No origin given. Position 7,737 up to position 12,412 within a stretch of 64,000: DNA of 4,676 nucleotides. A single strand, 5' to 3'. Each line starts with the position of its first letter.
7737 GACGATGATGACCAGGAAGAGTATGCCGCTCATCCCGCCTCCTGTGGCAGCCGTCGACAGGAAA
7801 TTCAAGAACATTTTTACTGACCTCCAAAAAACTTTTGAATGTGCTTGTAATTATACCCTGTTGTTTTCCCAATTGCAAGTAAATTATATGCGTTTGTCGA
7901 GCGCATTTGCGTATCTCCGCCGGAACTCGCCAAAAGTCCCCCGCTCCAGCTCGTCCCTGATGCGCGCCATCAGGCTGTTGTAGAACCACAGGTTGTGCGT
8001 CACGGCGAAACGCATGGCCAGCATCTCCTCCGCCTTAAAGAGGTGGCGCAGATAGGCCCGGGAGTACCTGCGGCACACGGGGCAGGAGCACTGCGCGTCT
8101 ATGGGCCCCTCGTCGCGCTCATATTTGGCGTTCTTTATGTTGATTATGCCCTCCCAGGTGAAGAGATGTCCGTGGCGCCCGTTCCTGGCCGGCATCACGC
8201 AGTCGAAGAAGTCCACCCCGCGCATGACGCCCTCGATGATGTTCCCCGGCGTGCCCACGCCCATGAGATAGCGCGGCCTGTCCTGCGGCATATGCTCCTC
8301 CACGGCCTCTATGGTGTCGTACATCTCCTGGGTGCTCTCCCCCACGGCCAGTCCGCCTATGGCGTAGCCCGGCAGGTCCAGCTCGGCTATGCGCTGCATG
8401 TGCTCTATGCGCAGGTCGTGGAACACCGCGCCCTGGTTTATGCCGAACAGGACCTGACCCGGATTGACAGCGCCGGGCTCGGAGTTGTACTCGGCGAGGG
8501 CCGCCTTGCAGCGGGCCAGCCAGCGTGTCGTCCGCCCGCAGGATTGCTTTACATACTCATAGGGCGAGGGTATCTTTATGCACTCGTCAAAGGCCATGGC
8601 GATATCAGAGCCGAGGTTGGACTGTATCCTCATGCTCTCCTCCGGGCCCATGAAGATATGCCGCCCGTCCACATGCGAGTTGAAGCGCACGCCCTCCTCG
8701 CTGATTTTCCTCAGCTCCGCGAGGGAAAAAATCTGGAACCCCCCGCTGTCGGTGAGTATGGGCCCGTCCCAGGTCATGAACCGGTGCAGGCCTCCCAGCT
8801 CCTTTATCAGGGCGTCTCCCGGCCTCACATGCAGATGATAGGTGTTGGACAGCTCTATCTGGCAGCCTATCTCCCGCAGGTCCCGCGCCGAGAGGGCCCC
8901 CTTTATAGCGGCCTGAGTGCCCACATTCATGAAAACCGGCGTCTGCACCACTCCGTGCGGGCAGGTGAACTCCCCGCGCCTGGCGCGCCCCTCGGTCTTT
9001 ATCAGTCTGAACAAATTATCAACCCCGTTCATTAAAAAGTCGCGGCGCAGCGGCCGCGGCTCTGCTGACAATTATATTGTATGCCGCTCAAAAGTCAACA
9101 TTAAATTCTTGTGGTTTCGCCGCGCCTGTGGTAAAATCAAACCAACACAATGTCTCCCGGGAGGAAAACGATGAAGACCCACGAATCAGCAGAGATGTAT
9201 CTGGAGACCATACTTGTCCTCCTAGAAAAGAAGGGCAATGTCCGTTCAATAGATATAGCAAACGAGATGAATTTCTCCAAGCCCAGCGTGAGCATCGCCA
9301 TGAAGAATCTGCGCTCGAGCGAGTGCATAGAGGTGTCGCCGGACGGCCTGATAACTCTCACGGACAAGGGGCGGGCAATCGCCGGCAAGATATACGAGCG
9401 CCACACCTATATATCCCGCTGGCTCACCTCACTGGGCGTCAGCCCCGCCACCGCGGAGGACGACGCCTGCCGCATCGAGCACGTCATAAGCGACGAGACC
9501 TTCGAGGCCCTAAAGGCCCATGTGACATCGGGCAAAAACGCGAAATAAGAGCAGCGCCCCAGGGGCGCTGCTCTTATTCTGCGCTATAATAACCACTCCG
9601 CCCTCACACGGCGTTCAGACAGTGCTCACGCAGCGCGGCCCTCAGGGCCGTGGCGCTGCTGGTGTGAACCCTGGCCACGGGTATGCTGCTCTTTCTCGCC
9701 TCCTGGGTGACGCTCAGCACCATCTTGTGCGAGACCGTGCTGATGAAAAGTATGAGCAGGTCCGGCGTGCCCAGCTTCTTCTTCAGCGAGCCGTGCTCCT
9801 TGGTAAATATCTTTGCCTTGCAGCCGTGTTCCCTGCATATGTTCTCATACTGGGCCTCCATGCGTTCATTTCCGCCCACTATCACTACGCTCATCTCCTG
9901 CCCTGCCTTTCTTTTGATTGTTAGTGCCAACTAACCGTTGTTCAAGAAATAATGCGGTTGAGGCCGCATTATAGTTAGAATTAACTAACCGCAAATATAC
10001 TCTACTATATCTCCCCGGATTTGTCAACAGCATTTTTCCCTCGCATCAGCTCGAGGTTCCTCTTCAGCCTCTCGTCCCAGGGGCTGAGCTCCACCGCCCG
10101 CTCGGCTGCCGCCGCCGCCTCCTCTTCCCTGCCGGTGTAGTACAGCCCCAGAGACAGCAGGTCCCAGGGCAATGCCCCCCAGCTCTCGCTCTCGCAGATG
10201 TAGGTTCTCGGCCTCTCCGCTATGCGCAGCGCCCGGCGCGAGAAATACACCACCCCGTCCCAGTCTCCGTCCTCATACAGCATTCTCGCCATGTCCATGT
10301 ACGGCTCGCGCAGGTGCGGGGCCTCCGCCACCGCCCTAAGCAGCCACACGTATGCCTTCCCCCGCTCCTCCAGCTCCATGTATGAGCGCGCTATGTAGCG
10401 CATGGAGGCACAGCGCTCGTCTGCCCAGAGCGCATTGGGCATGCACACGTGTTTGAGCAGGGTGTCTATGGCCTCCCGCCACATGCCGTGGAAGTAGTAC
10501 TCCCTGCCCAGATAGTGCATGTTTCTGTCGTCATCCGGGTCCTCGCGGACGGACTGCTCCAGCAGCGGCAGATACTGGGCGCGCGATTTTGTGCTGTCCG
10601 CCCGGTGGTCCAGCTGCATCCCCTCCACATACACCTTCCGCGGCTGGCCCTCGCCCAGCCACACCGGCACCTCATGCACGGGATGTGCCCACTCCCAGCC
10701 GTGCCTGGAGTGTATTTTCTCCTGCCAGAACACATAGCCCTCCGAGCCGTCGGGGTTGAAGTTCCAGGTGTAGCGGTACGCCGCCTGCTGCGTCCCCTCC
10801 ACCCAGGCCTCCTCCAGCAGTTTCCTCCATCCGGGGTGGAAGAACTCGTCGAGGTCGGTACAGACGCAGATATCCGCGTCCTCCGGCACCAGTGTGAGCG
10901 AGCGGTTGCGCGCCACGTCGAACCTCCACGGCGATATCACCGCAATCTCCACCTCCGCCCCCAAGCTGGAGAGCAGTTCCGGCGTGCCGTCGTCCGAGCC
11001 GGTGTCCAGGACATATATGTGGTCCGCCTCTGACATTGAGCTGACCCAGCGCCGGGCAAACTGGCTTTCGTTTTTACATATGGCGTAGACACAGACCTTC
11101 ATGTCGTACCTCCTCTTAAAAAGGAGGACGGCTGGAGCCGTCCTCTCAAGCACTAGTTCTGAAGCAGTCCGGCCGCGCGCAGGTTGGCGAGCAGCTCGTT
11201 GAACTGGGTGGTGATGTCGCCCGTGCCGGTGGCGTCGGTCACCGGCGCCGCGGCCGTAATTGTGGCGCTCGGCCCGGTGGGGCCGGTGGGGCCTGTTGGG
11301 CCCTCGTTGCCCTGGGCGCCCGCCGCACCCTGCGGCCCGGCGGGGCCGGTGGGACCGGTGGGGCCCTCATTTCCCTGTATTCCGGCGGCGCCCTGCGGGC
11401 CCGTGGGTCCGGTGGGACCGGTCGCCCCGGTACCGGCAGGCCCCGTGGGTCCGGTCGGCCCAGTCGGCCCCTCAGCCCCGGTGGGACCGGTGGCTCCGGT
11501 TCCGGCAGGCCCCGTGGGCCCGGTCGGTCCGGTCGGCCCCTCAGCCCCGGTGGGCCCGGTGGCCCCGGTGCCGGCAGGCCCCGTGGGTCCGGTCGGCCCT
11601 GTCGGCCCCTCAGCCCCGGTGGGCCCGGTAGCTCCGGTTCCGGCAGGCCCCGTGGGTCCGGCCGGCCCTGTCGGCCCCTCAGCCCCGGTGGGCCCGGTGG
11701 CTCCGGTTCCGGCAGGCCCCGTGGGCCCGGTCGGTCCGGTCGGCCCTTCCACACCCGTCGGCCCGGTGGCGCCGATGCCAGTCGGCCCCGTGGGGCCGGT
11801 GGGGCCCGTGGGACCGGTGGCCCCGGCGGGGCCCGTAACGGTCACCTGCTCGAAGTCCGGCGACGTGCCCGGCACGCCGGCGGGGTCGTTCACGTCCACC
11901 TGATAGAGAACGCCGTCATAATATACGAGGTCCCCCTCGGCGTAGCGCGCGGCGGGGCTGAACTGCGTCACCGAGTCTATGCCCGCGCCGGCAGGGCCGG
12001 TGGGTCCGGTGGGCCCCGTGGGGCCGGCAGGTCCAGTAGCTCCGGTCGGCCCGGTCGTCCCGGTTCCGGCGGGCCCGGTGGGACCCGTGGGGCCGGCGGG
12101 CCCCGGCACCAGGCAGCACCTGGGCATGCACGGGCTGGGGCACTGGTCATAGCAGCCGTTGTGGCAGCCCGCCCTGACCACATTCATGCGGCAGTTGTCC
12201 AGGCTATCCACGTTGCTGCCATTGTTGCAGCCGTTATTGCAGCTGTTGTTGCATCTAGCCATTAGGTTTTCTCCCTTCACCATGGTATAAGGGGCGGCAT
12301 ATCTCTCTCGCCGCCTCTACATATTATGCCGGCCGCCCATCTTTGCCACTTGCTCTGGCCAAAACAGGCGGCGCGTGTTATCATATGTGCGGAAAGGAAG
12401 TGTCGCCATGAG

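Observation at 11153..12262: Collagen-like protein with a Cys-rich head, a CBM5/12-like insert and no globular C-terminal domain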

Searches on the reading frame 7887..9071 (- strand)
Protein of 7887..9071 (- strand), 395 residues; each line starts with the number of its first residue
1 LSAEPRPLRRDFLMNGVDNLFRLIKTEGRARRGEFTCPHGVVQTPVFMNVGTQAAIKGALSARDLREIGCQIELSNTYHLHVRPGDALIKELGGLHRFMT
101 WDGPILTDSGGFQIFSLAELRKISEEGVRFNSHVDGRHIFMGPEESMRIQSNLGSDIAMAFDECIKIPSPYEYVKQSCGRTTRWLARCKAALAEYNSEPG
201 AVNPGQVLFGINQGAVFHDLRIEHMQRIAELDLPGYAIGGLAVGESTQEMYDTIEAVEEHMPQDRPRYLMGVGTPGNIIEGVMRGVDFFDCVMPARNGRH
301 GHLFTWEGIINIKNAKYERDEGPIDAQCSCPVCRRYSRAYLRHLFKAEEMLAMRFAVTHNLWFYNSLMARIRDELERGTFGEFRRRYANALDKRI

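Call 7: search_protein_families(library=pfam, proteins=[window:7887-9071:-])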
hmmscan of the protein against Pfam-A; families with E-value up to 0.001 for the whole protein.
window:7887-9071:- (395 aa): 1 family
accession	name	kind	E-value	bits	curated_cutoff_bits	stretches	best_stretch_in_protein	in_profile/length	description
PF01702.25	TGT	-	2.9e-159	530.3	26.3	1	30-391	3-355/357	Queuine tRNA-ribosyltransferase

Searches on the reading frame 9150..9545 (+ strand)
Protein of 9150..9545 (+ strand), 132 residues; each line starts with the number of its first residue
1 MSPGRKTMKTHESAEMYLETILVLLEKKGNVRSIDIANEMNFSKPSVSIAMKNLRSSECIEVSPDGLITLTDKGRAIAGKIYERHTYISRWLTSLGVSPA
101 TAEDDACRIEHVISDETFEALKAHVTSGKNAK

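Call 7: search_protein_families(library=pfam, proteins=[window:9150-9545:+])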
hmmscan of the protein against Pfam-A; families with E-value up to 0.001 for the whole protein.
window:9150-9545:+ (132 aa): 3 families
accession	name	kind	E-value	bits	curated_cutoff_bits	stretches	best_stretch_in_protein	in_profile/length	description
PF02742.21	Fe_dep_repr_C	-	5.7e-17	61.9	27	1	71-125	1-56/70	Iron dependent repressor, metal binding and dimerisation domain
PF01325.25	Fe_dep_repress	-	2.1e-11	44.3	26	1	10-65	2-57/60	Iron dependent repressor, N-terminal DNA binding domain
PF01047.28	MarR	-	0.00052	20.3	24.6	0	21-65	8-52/59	MarR family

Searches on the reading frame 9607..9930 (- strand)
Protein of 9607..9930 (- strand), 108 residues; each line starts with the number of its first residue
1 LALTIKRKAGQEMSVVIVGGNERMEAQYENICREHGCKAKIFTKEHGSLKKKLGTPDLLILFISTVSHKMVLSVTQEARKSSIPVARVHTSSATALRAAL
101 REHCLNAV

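Call 7: search_protein_families(library=pfam, proteins=[window:9607-9930:-])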
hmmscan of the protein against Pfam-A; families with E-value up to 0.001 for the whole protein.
window:9607-9930:- (108 aa): 1 family
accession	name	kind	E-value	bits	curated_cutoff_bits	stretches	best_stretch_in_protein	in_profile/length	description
PF10087.14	DUF2325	-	1.9e-32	111.7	33.6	1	14-102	1-93/94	Uncharacterized protein conserved in bacteria (DUF2325)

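Call 67: search_protein_families(library=ncbifam, proteins=[window:9607-9930:-], max_evalue=0.01)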
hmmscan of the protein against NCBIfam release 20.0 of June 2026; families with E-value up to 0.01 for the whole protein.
window:9607-9930:- (108 aa): 0 families

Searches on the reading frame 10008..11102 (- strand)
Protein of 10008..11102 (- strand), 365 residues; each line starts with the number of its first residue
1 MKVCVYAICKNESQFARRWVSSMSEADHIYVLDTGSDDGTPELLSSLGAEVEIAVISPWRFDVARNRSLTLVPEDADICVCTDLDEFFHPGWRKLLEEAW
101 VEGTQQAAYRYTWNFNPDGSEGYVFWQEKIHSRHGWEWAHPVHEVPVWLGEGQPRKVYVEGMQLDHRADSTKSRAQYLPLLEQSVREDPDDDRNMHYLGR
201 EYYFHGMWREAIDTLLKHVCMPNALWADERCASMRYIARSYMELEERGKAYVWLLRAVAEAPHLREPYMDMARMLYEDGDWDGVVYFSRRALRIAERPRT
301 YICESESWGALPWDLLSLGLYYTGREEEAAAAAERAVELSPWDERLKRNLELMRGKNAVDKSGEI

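Call 7: search_protein_families(library=pfam, proteins=[window:10008-11102:-])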
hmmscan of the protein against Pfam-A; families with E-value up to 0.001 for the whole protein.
window:10008-11102:- (365 aa): 6 families
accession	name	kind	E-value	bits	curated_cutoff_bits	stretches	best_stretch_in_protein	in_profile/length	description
PF07719.23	TPR_2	-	9.1e-07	29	27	0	312-341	3-32/34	Tetratricopeptide repeat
PF13704.12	Glyco_tranf_2_4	-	4.1e-06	27.6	27.5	1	10-89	1-85/98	Glycosyl transferase family 2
PF00535.33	Glycos_transf_2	-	1.3e-05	25.6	23.3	1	6-110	3-114/168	Glycosyl transferase family 2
PF13428.12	TPR_14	-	0.00039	21.3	23.5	0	313-349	4-40/44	Tetratricopeptide repeat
PF13424.12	TPR_12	-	0.00044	20.8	30.1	0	255-296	27-76/77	Tetratricopeptide repeat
PF14559.12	TPR_19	-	0.00067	20.4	25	0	178-215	11-48/68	Tetratricopeptide repeat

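Call 20: search_protein_families(library=phrogs, proteins=[window:10008-11102:-], max_evalue=1)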
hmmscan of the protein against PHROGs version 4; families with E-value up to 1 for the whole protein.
window:10008-11102:- (365 aa): 1 family
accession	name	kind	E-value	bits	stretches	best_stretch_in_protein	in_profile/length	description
phrog_13126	-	moron, auxiliary metabolic gene and host takeover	3.9e-109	366.5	1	1-358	1-359/394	beta-1,4-glycosyltransferase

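Call 67: search_protein_families(library=ncbifam, proteins=[window:10008-11102:-], max_evalue=0.01)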
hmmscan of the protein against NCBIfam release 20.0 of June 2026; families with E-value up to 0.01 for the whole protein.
window:10008-11102:- (365 aa): 3 families
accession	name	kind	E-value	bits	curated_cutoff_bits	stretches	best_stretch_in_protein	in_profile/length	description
NF040959.1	MamA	equivalog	0.00061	19.3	200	0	175-266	54-140/204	magnetosome protein MamA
TIGR04195.1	S_glycosyl_SunS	equivalog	0.0067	15.3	350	0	8-67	64-125/421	SunS family peptide S-glycosyltransferase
TIGR02799.1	thio_ybgC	equivalog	0.0074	16.6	141.35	0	272-301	5-33/126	tol-pal system-associated acyl-CoA thioesterase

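Call 92: search_dna_similar(query=window:10008-11102:-, collection=phages, mode=protein, max_evalue=1e-10, max_rows=15)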
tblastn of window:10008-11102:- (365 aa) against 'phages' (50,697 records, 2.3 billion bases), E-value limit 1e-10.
Records with a match: 65; places in all: 65; records where one place covers at least 80% of the query: 39.
Best place of each record, by identity: <60% 65.
By first word of the organism name: Erwinia 46; Dickeya 8; Pseudomonas 5; Bacteriophage 1; Actinomycetia 1; Alcaligenes 1; Salmonella 1; Yersinia 1; Phage 1.
By host as written in the record: Erwinia amylovora 41; Dickeya solani MK10 6; - 2; Pseudomonas aeruginosa PAO1 2; Pseudomonas putida var. Manila 2; Erwinia amylovora 1/79 2; Erwinia amylovora strain phiEa100 ATCC 29780 2; Dickeya solani 2; and 6 more.
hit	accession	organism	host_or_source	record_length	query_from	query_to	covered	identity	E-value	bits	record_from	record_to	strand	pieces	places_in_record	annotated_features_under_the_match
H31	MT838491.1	Bacteriophage sp.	human fecal samples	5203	2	356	97%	59.4%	3e-132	419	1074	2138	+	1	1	record has no annotation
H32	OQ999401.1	Actinomycetia phage DSL-LC01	Actinomycetia bacterium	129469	1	350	96%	42.0%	6e-86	289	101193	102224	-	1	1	glycosyltransferase | WhiB family transcriptional regulator | tryptophan halogenase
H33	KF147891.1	Pseudomonas phage PaBG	Pseudomonas aeruginosa PAO1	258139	1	324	89%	36.2%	3e-51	189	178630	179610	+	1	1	UDP-glucose LOS-beta-1,4 glucosyltransferase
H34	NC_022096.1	Pseudomonas phage PaBG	Pseudomonas aeruginosa PAO1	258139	1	324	89%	36.2%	3e-51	189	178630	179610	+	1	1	beta-1,4-glycosyltransferase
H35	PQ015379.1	Pseudomonas phage HRDY3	Pseudomonas sp.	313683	1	313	86%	31.8%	1e-40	158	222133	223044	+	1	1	glycosyl transferase family 2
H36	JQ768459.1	Pseudomonas phage Lu11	Pseudomonas putida var. Manila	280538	1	298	82%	31.7%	6e-33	135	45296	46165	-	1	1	putative beta-1,4-glycosyl transferase | hypothetical protein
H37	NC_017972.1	Pseudomonas phage Lu11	Pseudomonas putida var. Manila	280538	1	298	82%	31.7%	6e-33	135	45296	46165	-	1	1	beta-1,4-glycosyltransferase | hypothetical protein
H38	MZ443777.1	Erwinia phage pEa_SNUABM_17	Erwinia amylovora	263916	1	307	84%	28.0%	2e-16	87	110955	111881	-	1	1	hypothetical protein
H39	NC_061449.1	Erwinia phage pEa_SNUABM_17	Erwinia amylovora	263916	1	307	84%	28.0%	2e-16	87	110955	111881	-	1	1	beta-1,4-glycosyltransferase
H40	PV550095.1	Alcaligenes phage Afa-NA1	Alcaligenes faecalis subsp. faecalis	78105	3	305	83%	28.1%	1e-15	84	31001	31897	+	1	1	putative glycosyl transferase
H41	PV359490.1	Salmonella phage Sen-NF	Salmonella enterica subsp. enterica ...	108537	3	305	83%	28.1%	1e-15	84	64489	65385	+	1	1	putative glycosyl transferase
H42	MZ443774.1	Erwinia phage pEa_SNUABM_32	Erwinia amylovora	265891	1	307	84%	27.4%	3e-15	83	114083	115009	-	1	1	hypothetical protein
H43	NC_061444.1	Erwinia phage pEa_SNUABM_32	Erwinia amylovora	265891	1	307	84%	27.4%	3e-15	83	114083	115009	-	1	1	beta-1,4-glycosyltransferase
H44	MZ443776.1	Erwinia phage pEa_SNUABM_1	Erwinia amylovora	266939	1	307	84%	27.3%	7e-14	79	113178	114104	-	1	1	hypothetical protein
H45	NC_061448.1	Erwinia phage pEa_SNUABM_1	Erwinia amylovora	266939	1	307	84%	27.3%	7e-14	79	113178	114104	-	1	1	beta-1,4-glycosyltransferase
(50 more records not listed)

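Call 93: get_annotated_region(hit=H31, flank=3000)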
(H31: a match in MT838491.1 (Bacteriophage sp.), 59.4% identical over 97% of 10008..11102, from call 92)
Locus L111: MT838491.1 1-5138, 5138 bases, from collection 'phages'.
description: UNVERIFIED: Bacteriophage sp. clone scaffold_7833 genomic sequence.
organism: Bacteriophage sp. (NCBI taxid 38018)
taxonomy: Viruses
host: -; source: human fecal samples; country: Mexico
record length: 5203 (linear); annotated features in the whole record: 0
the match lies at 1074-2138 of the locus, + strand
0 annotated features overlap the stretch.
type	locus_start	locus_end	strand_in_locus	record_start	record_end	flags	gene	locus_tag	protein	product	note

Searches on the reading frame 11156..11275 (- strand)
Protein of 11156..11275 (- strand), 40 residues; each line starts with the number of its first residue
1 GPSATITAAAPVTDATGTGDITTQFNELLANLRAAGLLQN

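Call 20: search_protein_families(library=phrogs, proteins=[window:11156-11275:-], max_evalue=1)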
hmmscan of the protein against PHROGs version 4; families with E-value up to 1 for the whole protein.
seq(40 aa): 4 families
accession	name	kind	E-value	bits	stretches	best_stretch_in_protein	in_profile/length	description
phrog_12102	-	unknown function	7e-05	24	1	6-39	40-72/74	-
phrog_20838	-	head and packaging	0.00055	21.3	1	9-37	57-85/88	head fiber protein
phrog_1954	-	head and packaging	0.022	15.9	1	6-37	165-196/199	virion structural protein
phrog_18880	-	unknown function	0.041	15.1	1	13-38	47-72/74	-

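Call 26: search_dna_similar(query=window:11156-11275:-, collection=phages, mode=protein, max_evalue=1, max_rows=30)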
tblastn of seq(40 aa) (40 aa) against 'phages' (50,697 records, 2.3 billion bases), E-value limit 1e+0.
Records with a match: 65; places in all: 65; records where one place covers at least 80% of the query: 64.
Best place of each record, by identity: 60-80% 2; <60% 63.
By first word of the organism name: Klebsiella 59; Acinetobacter 2; Escherichia 2; Drulisvirus 1; Bacteriophage 1.
By host as written in the record: Klebsiella pneumoniae 36; - 4; Klebsiella pneumoniae 07RAFM-KPN-503 2; Klebsiella pneumoniae subsp. pneumoniae KKBO-1 2; Klebsiella pneumoniae strain 1732/P-224 1; Klebsiella pneumoniae Kp325 1; Klebsiella pneumoniae ATCC 700603 1; Klebsiella pneumoniae ZH-KP-4 1; and 17 more.
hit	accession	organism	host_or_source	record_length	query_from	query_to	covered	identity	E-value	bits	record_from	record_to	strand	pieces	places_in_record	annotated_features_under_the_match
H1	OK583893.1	Klebsiella phage KPPK108.2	Klebsiella pneumoniae strain 1732/P-224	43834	1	38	95%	60.5%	9e-6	45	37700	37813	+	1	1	tailspike adaptor protein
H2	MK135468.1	Klebsiella phage 1 TK-2018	Klebsiella pneumoniae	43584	1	38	95%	57.9%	2e-5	44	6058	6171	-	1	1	tail fiber protein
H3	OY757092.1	Klebsiella phage vB_Kpn_K24PH164C1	-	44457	1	38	95%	55.3%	3e-5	43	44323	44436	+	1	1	tail fiber protein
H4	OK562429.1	Klebsiella phage P929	Klebsiella pneumoniae Kp325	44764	1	38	95%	55.3%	7e-5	42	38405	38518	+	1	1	non-contractile tail fiber protein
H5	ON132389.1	Klebsiella phage P1010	Klebsiella pneumoniae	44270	1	38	95%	55.3%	7e-5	42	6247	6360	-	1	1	non-contractile tail fiber protein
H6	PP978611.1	Klebsiella phage vB_KpP_AttikonH4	Klebsiella pneumoniae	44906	1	38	95%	55.3%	7e-5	42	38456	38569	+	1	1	tail fiber protein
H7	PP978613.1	Klebsiella phage vB_KpP_AttikonH5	Klebsiella pneumoniae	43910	1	38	95%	55.3%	7e-5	42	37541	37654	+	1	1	tail fiber protein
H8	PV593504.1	Klebsiella phage vB_KpnP_B1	Klebsiella pneumoniae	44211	1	38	95%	55.3%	8e-5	42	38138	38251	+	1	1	non-contractile tail fiber protein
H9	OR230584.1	Klebsiella phage QL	Klebsiella pneumoniae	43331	1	38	95%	55.3%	8e-5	42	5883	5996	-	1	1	tail fibers protein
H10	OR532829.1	Klebsiella phage RCIP0035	Klebsiella pneumoniae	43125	1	38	95%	55.3%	8e-5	42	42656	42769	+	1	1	hypothetical protein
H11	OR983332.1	Klebsiella phage Kpph9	Klebsiella pneumoniae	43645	1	38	95%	55.3%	1e-4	42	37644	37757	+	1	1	non-contractile tail fiber protein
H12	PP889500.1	Klebsiella phage phi1_146051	Klebsiella pneumoniae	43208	1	39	98%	53.8%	1e-4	42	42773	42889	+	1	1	tail fiber protein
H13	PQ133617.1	Klebsiella phage P6a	Klebsiella pneumoniae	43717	1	39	98%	53.8%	4e-4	40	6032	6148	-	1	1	hypothetical protein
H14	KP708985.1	Klebsiella phage vB_KpnP_SU503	Klebsiella pneumoniae 07RAFM-KPN-503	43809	1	38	95%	52.6%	2e-4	41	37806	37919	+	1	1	putative tail fiber protein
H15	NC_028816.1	Klebsiella phage vB_KpnP_SU503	Klebsiella pneumoniae 07RAFM-KPN-503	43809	1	38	95%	52.6%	2e-4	41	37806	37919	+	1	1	tail fiber protein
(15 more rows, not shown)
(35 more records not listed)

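Call 27: get_annotated_region(hit=H1, flank=2500)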
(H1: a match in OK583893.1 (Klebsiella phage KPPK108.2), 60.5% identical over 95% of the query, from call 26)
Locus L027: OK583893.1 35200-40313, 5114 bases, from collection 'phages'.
description: Klebsiella phage KPPK108.2, complete genome.
organism: Klebsiella phage KPPK108.2 (NCBI taxid 2993953)
taxonomy: Viruses; Duplodnaviria; Heunggongvirae; Uroviricota; Caudoviricetes; Autographiviridae; Slopekvirinae; Drulisvirus
host: Klebsiella pneumoniae strain 1732/P-224; source: sewage water; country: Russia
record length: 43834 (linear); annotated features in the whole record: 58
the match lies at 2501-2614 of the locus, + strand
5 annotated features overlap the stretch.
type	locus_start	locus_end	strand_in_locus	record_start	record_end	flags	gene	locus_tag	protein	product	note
CDS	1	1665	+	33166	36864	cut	-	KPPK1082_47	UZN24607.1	internal virion protein C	-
CDS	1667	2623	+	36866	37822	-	-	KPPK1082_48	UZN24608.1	tailspike adaptor protein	-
CDS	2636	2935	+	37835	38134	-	-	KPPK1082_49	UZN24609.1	putative DNA maturase A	-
CDS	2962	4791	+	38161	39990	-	-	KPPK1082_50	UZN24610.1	putative DNA maturase B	-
CDS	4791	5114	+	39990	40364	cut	-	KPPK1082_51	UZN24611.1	hypothetical protein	-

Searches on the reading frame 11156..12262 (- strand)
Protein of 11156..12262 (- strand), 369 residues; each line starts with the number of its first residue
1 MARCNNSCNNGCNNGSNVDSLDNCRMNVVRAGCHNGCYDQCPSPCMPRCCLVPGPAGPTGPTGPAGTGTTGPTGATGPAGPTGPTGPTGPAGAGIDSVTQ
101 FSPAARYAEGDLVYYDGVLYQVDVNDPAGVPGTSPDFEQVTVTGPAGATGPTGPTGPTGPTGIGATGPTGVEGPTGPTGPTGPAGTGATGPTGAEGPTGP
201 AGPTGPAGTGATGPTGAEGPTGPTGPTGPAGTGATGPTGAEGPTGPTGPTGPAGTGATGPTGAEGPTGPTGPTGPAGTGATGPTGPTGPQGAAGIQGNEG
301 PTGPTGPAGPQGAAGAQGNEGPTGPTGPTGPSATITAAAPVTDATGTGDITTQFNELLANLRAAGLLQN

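Call 4: search_protein_families(library=pfam, proteins=[window:11156-12262:-], max_evalue=10)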
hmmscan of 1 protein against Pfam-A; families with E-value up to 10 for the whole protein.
window:11156-12262:- (369 aa): 2 families
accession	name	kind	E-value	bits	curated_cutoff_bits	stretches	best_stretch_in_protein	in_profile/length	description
PF01391.23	Collagen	-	6.9e-24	83.8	27.2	3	279-331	4-56/60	Collagen triple helix repeat (20 copies)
PF02839.19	CBM_5_12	-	0.0048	17.3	26.2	1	101-123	2-24/44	Carbohydrate-binding module family 5/12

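Call 5: search_protein_families(library=ncbifam, proteins=[window:11156-12262:-], max_evalue=10)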
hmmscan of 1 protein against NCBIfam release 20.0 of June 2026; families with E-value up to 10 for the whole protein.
window:11156-12262:- (369 aa): 3 families
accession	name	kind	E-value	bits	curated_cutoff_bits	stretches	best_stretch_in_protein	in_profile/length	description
NF038329.2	gly_rich_SclB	equivalog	2e-24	86.4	325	2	141-331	111-302/442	LPXTG-anchored collagen-like adhesin Scl2/SclB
NF046116.1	adhesin_Lcl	equivalog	1.7e-21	76.3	500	2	127-357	52-293/431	collagen-like adhesin Lcl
NF038330.1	adhesin_SclA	exception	1e-16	61.6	400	2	192-334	113-256/405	LPXTG-anchored collagen-like adhesin Scl1/SclA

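Call 57: predict_structure(protein=window:11156-12262:-)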
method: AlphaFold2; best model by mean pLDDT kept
length: 369 residues; sequences in the alignment: 1
mean_pLDDT: 43.1   pTM: 0.21
mean pLDDT of the five models: 43.1, 42.7, 41.4, 40.4, 39.2
residues with pLDDT >= 90: 0; 70-90: 16; 50-70: 78; < 50: 275
segments of 3 or more residues with pLDDT < 50: 52-61, 64-78, 80-110, 127-131, 133-182, 184-303, 305-322, 330-344
pLDDT, mean of each block of 10 residues (from residue 1): 60 56 63 56 54 45 44 42 42 33 34 55 52 38 38 42 38 37 34 34 31 31 29 30 32 31 33 34 38 36 42 39 47 42 52 79 79
secondary structure, 60 per line:
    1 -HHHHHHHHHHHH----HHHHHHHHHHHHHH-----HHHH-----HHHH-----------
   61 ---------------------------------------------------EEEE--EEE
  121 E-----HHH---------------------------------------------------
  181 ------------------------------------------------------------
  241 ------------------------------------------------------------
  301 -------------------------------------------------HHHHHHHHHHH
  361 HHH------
elements in order: H2-13 H18-31 H37-40 H46-49 E112-115 E118-121 H350-363
